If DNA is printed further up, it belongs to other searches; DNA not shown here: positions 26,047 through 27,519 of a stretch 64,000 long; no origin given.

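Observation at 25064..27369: Tandem paralogous membrane-anchored bactofilin-like proteins directly next to the secY-rpl15 cluster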

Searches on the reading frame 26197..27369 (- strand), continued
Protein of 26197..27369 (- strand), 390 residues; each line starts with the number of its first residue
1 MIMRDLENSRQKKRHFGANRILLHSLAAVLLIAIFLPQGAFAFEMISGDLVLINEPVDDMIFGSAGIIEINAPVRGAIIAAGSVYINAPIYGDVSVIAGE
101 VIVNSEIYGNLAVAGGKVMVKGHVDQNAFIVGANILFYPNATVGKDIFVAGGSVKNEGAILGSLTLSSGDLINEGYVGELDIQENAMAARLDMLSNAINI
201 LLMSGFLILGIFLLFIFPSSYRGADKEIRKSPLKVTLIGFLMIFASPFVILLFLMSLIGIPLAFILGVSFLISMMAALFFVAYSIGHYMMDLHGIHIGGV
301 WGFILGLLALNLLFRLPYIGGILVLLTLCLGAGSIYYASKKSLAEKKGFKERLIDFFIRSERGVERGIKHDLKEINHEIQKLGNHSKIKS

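Call 45: find_homologous_proteins(query=P0100, max_evalue=0.001)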
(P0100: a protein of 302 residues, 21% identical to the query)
Query P0100 (302 aa): 112 proteins with E <= 0.001 among 8000 candidates.
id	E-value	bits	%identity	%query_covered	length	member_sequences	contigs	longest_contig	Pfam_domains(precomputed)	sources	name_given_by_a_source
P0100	2.7e-176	603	100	100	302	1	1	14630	PF26514.1,PF04519.20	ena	-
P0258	2.5e-49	187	45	84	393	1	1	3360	PF26514.1,PF04519.20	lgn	-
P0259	7.0e-42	162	63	48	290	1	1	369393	PF26514.1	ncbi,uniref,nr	ncbi:polymer-forming cytoskeletal protein [Halorubellus sp. JP-L1]|uniref:polymer-forming cytoskelet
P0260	6.3e-41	159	63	48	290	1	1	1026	PF26514.1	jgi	jgi:hypothetical protein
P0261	1.7e-40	158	44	91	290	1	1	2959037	PF26514.1,PF04519.20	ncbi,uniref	ncbi:polymer-forming cytoskeletal protein [Halobaculum rarum]|uniref:polymer-forming cytoskeletal pr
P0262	1.0e-38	152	42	100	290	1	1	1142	PF26514.1,PF04519.20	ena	-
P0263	1.3e-38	151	41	100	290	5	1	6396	PF26514.1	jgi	jgi:hypothetical protein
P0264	2.0e-38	151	43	100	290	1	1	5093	PF26514.1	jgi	jgi:hypothetical protein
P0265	3.7e-38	150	58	48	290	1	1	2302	PF26514.1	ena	-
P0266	4.1e-38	150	57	48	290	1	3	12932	PF26514.1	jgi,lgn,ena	jgi:hypothetical protein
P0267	4.7e-38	150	44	91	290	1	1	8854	PF26514.1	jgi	jgi:hypothetical protein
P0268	5.5e-38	149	57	48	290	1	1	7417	PF26514.1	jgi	jgi:hypothetical protein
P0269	6.1e-38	149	57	48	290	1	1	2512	PF26514.1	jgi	jgi:hypothetical protein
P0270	9.0e-38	149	62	48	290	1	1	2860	PF26514.1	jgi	jgi:hypothetical protein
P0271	9.2e-38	149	45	94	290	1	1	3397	PF26514.1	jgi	jgi:hypothetical protein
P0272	1.1e-37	148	61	48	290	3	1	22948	PF26514.1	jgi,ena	-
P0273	1.2e-37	148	41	100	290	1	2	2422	PF26514.1,PF04519.20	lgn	-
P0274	1.3e-37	148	43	100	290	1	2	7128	PF26514.1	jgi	jgi:hypothetical protein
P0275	1.6e-37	148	43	100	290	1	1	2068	PF26514.1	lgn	-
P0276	1.9e-37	148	42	100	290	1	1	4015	PF26514.1,PF04519.20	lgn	-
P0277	2.2e-37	147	59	48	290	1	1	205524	PF26514.1,PF04519.20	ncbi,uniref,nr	ncbi:bactofilin family protein [Halogranum rubrum]|uniref:DUF8173 domain-containing protein n=1 Tax=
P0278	2.5e-37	147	54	56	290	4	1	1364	PF26514.1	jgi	jgi:hypothetical protein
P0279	4.6e-37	146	40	97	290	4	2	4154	PF26514.1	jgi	-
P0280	4.6e-37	146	42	100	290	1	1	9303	PF26514.1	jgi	jgi:cytoskeletal protein CcmA (bactofilin family)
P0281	5.6e-37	146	60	48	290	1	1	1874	PF26514.1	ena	-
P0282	5.9e-37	146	60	48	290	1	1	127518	PF26514.1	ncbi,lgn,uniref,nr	ncbi:Polymer-forming protein [Halogranum amylolyticum]|uniref:Polymer-forming protein n=1 Tax=Halogr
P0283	1.4e-36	145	44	90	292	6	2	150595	PF26514.1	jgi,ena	-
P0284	2.1e-36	144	43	91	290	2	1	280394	PF26514.1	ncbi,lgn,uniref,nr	ncbi:hypothetical protein C474_06352 [Halogeometricum pallidum JCM 14848]|uniref:DUF8173 domain-cont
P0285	2.3e-36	144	40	100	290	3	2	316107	PF26514.1,PF04519.20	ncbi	-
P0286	3.2e-36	144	75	33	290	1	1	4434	PF26514.1,PF04519.20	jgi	jgi:hypothetical protein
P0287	4.6e-36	143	40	100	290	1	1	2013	PF26514.1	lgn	-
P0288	5.1e-36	143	42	100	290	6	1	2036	PF26514.1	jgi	jgi:hypothetical protein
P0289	5.9e-36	143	41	100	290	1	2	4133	PF26514.1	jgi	jgi:hypothetical protein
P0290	7.4e-36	142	41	100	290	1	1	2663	PF26514.1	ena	-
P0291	7.9e-36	142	74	35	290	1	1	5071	PF26514.1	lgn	-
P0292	8.7e-36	142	41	100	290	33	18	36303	PF26514.1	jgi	jgi:hypothetical protein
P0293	9.4e-36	142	39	100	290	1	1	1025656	PF26514.1,PF04519.20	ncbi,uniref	ncbi:polymer-forming cytoskeletal protein [Halorubrum sp. HHNYT27]|uniref:polymer-forming cytoskelet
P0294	1.0e-35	142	73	33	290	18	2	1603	PF26514.1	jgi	jgi:hypothetical protein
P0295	1.6e-35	141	41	100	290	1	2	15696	PF26514.1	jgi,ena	jgi:hypothetical protein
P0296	2.1e-35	141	67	35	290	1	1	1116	PF26514.1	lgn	-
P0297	3.1e-35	140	41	100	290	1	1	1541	PF26514.1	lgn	-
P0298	3.3e-35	140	42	100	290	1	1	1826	PF26514.1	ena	-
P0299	3.5e-35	140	56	48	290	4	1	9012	PF26514.1,PF04519.20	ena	-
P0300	4.5e-35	140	41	100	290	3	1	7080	PF26514.1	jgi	-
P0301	8.5e-35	139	41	100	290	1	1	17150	PF26514.1,PF04519.20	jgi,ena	jgi:hypothetical protein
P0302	8.7e-35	139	40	97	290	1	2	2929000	PF26514.1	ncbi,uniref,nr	ncbi:polymer-forming cytoskeletal protein [Halobaculum marinum]|uniref:Polymer-forming cytoskeletal 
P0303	8.9e-35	139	43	100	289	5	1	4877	PF26514.1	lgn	-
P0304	1.3e-34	138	56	48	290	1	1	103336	PF26514.1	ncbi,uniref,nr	ncbi:polymer-forming cytoskeletal protein [Haloferax sulfurifontis]|uniref:DUF8173 domain-containing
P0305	1.3e-34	138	53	55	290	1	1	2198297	PF26514.1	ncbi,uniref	ncbi:polymer-forming cytoskeletal protein [Halosimplex amylolyticum]|uniref:polymer-forming cytoskel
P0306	1.6e-34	138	38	94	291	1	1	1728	PF26514.1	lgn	-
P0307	2.0e-34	138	42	100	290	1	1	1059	PF26514.1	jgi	jgi:hypothetical protein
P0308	2.6e-34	137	40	100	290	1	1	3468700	PF26514.1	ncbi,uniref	ncbi:polymer-forming cytoskeletal protein [Halorientalis halophila]|uniref:polymer-forming cytoskele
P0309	8.6e-34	136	39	100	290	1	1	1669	PF26514.1,PF04519.20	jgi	jgi:hypothetical protein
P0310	1.0e-33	135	40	100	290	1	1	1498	PF26514.1,PF04519.20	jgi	jgi:hypothetical protein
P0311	1.2e-33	135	54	48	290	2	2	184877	PF26514.1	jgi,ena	-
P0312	2.0e-33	134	42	100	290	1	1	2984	PF26514.1,PF04519.20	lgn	-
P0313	2.5e-33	134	54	48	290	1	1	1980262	PF26514.1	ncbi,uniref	ncbi:polymer-forming cytoskeletal protein [Halolamina sp. C58]|uniref:polymer-forming cytoskeletal p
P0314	2.5e-33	134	42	100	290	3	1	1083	PF26514.1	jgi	jgi:cytoskeletal protein CcmA (bactofilin family)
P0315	2.6e-33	134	53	48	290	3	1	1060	PF26514.1,PF04519.20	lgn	-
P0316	2.8e-33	134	71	35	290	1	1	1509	PF26514.1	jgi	-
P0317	4.6e-33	133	59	43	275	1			PF26514.1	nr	nr:polymer-forming cytoskeletal protein [Halorubellus sp. JP-L1]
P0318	5.5e-33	133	39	100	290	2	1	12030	PF26514.1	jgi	jgi:hypothetical protein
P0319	5.7e-33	133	43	91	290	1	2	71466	PF26514.1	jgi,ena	-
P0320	1.1e-32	132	56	48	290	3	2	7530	PF26514.1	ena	-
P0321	1.5e-32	132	58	48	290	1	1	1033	PF26514.1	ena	-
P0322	2.5e-32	131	58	48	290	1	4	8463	PF26514.1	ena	-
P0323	3.0e-32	130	39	100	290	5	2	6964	PF26514.1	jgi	jgi:hypothetical protein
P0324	4.6e-32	130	41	91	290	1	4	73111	PF26514.1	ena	-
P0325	4.7e-32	130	58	48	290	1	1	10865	PF26514.1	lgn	-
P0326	5.5e-32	130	41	100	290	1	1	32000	PF26514.1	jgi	-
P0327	5.7e-32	130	41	100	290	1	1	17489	PF26514.1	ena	-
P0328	1.7e-31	128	59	48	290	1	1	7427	PF26514.1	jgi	jgi:cytoskeletal protein CcmA (bactofilin family)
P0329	2.5e-31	127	40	100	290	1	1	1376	PF26514.1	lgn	-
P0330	2.1e-30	124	51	47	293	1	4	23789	PF26514.1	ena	-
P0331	2.9e-30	124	39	100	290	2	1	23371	PF26514.1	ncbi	-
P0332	5.0e-30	123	37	100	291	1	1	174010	PF26514.1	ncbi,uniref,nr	ncbi:bactofilin family protein [Halorussus litoreus]|uniref:polymer-forming cytoskeletal protein n=1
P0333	5.6e-30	123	54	48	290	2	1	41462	PF26514.1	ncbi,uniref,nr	ncbi:polymer-forming cytoskeletal protein [Halolamina rubra]|uniref:polymer-forming cytoskeletal pro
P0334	2.1e-29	121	39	100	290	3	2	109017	PF26514.1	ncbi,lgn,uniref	ncbi:MAG: polymer-forming cytoskeletal protein [Halorubrum sp.]|uniref:polymer-forming cytoskeletal 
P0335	5.2e-29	120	39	100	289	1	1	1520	PF26514.1,PF04519.20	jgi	jgi:hypothetical protein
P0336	5.6e-29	120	41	91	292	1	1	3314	PF26514.1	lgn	-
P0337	2.8e-28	117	58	41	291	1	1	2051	PF26514.1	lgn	-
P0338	3.2e-28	117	39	91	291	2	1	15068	PF26514.1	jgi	jgi:hypothetical protein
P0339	4.6e-28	117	56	42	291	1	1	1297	PF26514.1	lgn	-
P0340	9.7e-28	116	53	48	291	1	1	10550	PF26514.1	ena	-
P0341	1.2e-27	115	40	94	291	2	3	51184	PF26514.1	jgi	-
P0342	1.4e-26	112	57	40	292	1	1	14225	PF26514.1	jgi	jgi:hypothetical protein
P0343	3.2e-26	111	52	42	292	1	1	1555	PF26514.1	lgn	-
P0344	1.0e-25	109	39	90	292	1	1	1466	PF26514.1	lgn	-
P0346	2.0e-25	108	56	41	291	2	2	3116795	PF26514.1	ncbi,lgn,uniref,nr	ncbi:hypothetical protein Huta_0114 [Halorhabdus utahensis DSM 12940]|uniref:DUF8173 domain-containi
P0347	6.3e-25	106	34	100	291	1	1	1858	PF26514.1,PF04519.20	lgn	-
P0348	1.2e-24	106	52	42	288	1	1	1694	PF26514.1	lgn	-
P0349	1.3e-24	105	50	41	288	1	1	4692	PF26514.1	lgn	-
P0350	1.6e-24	105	54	38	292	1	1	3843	PF26514.1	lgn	-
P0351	7.4e-24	103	56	38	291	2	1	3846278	PF26514.1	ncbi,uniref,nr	ncbi:polymer-forming cytoskeletal protein [Natronomonas marina]|uniref:polymer-forming cytoskeletal 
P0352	1.7e-23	102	52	42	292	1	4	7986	PF26514.1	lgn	-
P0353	5.4e-23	100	57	35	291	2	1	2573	PF26514.1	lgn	-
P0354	2.2e-22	98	54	42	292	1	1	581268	PF26514.1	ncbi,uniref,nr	ncbi:bactofilin family protein [Halosimplex salinum]|uniref:polymer-forming cytoskeletal protein n=1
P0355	4.2e-22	97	37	91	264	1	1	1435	PF26514.1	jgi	jgi:hypothetical protein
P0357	3.1e-21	94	36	64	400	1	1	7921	PF26514.1,PF04519.20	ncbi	-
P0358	6.6e-14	70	33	78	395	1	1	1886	PF04519.20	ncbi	-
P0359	2.2e-12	65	32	82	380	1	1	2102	PF26514.1,PF04519.20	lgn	-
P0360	2.9e-11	62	45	42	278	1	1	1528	PF26514.1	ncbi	-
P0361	1.0e-10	60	35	54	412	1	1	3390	PF26514.1,PF04519.20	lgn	-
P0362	1.1e-8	53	31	80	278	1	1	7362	PF26514.1,PF04519.20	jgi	jgi:cytoskeletal protein CcmA (bactofilin family)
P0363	2.7e-8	52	31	82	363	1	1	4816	PF26514.1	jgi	jgi:hypothetical protein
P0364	3.1e-8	52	28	80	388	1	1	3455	PF26514.1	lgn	-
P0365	6.4e-6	44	28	83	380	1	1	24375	PF26514.1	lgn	-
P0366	1.0e-5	43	29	87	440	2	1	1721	PF26514.1,PF04519.20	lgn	-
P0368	8.3e-4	37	30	76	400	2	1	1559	PF26514.1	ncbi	-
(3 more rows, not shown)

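Call 47: list_cluster_members(proteins=[P0304, P0110, P0111, P0112, P0113, P0114, P0002, P0084, P0115, P0116])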
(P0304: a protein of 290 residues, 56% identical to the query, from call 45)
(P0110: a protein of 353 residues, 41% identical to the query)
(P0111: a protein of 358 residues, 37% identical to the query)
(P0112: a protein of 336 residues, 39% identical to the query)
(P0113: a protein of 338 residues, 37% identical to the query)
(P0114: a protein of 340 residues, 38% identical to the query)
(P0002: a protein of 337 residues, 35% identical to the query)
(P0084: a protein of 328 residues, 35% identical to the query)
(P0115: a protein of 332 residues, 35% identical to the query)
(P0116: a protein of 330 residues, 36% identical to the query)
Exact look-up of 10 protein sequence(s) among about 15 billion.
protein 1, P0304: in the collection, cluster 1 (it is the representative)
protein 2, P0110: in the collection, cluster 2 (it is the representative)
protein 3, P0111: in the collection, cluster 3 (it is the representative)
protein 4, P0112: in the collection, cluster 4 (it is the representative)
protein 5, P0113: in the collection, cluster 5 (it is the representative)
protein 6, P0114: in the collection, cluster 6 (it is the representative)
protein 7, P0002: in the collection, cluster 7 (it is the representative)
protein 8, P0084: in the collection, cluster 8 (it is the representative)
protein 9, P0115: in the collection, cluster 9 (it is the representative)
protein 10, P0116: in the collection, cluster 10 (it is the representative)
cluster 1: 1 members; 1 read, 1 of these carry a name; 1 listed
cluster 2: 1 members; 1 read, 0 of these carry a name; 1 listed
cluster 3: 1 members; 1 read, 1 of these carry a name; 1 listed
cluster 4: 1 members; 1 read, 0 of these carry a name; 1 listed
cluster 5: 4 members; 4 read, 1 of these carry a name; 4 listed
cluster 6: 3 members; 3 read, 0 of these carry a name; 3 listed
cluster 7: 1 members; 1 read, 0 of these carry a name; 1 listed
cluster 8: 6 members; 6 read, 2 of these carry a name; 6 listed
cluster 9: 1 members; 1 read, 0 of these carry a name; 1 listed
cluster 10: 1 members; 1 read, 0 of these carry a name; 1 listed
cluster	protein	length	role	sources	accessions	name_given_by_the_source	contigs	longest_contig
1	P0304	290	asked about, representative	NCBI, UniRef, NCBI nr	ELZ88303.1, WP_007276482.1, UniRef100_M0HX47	polymer-forming cytoskeletal protein [Haloferax sulfurifontis] | DUF8173 domain-containing protein n=1 Tax=Haloferax sulfurifontis ATCC BAA-897 ...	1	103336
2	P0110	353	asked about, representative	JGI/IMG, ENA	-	-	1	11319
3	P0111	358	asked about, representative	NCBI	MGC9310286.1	MAG: hypothetical protein ACP5E4_01025 [Candidatus Aenigmatarchaeota archaeon]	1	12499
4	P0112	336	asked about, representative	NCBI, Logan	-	-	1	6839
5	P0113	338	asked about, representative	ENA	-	-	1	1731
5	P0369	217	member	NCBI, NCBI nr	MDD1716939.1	MAG: hypothetical protein LUQ45_01640, partial [Methanoregulaceae archaeon] | hypothetical protein [Methanoregulaceae archaeon]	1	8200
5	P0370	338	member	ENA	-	-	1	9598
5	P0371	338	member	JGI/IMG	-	-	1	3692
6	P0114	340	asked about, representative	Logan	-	-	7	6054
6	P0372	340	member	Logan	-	-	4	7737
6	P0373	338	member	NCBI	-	-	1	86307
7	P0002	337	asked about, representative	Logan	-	-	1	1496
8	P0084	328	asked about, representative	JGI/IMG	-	-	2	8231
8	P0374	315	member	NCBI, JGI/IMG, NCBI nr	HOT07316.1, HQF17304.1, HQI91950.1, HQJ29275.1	MAG TPA: hypothetical protein PLI05_09580 [Methanotrichaceae archaeon] | hypothetical protein [Methanotrichaceae archaeon]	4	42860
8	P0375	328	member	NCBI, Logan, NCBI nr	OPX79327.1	MAG: hypothetical protein A4E45_00724 [Methanosaeta sp. PtaB.Bin039]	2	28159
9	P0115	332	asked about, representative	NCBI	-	-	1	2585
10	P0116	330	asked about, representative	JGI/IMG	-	-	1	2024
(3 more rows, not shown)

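Call 55: find_encoding_contigs(protein=P0084, flank=6000, max_places=3)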
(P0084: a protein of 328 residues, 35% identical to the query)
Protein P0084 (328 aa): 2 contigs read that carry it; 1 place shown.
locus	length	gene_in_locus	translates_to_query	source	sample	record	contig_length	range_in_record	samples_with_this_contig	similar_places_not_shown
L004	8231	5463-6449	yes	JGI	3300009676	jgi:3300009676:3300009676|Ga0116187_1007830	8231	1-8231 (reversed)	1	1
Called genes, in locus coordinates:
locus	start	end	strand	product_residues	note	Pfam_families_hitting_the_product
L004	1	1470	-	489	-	PF05048:NosD, PF13229:Beta_helix, PF05048:NosD, PF13229:Beta_helix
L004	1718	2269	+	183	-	PF24517:CBM96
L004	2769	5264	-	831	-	PF01136:Peptidase_U32, PF12392:DUF3656, PF01136:Peptidase_U32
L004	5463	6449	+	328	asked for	PF26514:DUF8173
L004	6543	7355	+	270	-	PF02593:DUF166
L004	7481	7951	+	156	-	-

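Call 56: find_encoding_contigs(protein=P0304, flank=6000, max_places=2)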
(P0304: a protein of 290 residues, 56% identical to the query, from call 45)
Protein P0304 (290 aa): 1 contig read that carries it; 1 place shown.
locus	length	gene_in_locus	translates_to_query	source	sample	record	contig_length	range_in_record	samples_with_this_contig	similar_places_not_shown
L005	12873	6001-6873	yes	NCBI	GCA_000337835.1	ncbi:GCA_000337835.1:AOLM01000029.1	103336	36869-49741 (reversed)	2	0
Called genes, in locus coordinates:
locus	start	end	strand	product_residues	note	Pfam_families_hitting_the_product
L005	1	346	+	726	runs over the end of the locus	PF00403:HMA (weak), PF00122:E1-E2_ATPase, PF00702:Hydrolase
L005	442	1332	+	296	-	PF02517:Rce1-like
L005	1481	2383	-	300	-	PF05448:AXE1 (faint), PF01738:DLH (faint), PF02129:Peptidase_S15, PF12146:Hydrolase_4, PF20434:BD-FAE (faint), PF00561:Abhydrolase_1 (weak), PF12697:Abhydrolase_6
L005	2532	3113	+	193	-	PF00258:Flavodoxin_1 (weak), PF12641:Flavodoxin_3 (weak), PF12724:Flavodoxin_5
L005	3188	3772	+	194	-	-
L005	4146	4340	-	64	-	-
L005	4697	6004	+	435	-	-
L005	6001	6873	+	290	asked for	PF26514:DUF8173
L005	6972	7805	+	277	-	PF02517:Rce1-like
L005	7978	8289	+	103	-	PF19638:DUF6141 (weak)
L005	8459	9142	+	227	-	PF02517:Rce1-like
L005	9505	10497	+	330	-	PF24038:DUF7347, PF24042:DUF7351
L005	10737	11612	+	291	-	PF02517:Rce1-like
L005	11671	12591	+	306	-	PF00005:ABC_tran, PF13304:AAA_21, PF13732:DrrA1-3_C (weak)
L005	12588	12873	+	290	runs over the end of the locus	PF12679:ABC2_membrane_2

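Call 74: search_protein_families(library=pfam, alignment_id=A5, max_evalue=1)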
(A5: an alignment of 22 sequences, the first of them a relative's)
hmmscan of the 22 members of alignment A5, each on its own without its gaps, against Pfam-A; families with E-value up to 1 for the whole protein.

A. member 1, P0304 (290 aa): 2 families
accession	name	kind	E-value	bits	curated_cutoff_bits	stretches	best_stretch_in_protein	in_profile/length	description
PF04519.19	Bactofilin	-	3.2e-05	24.5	27.9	1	28-102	12-83/98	Polymer-forming cytoskeletal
PF18715.7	Phage_spike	-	0.31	11.5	28.2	0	85-105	29-49/53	Phage spike trimer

B. families by the number of members that match (of 22 scanned): 6 families
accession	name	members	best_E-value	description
PF04519.19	Bactofilin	21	2.3e-06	Polymer-forming cytoskeletal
PF01344.31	Kelch_1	10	0.036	Kelch motif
PF10775.14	ATP_sub_h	4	0.22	ATP synthase complex subunit h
PF18715.7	Phage_spike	3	0.16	Phage spike trimer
PF07706.17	TAT_ubiq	1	0.1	Aminotransferase ubiquitination site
PF20622.4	Big_15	1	0.26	Bacterial Ig domain (Big_16)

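Call 80: find_encoding_contigs(protein=P0055, flank=6000, max_places=2)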
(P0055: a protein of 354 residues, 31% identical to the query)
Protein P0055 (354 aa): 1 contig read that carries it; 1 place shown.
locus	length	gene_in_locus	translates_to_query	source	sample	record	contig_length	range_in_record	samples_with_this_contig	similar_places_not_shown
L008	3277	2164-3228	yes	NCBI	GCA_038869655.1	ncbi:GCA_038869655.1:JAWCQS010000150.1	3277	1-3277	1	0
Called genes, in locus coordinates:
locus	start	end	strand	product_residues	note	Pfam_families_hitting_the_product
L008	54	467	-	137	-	PF11731:Cdd1 (faint), PF14520:HHH_5, PF14229:DUF4332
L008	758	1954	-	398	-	PF02812:ELFV_dehydrog_N, PF00208:ELFV_dehydrog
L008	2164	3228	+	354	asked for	PF26514:DUF8173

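Call 86: find_related_loci(query=window:26197-27369:-, collection=metagenome_contigs, flank=5000)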
Query window:26197-27369:- (390 aa) in metagenome_contigs; peptide patterns used: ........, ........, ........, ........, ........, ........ (x = any residue, [..] = any of these).
181 stretches matched a pattern, but none encodes a relative of the query by tblastn (E <= 1e-3).

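Call 88: find_related_loci(query=A6, collection=metagenome_contigs, flank=5000)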
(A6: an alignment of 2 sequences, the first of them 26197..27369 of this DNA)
Query A6 (390 aa) in metagenome_contigs; peptide patterns used: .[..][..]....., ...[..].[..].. (x = any residue, [..] = any of these).
196 stretches matched a pattern, but none encodes a relative of the query by tblastn (E <= 1e-3).
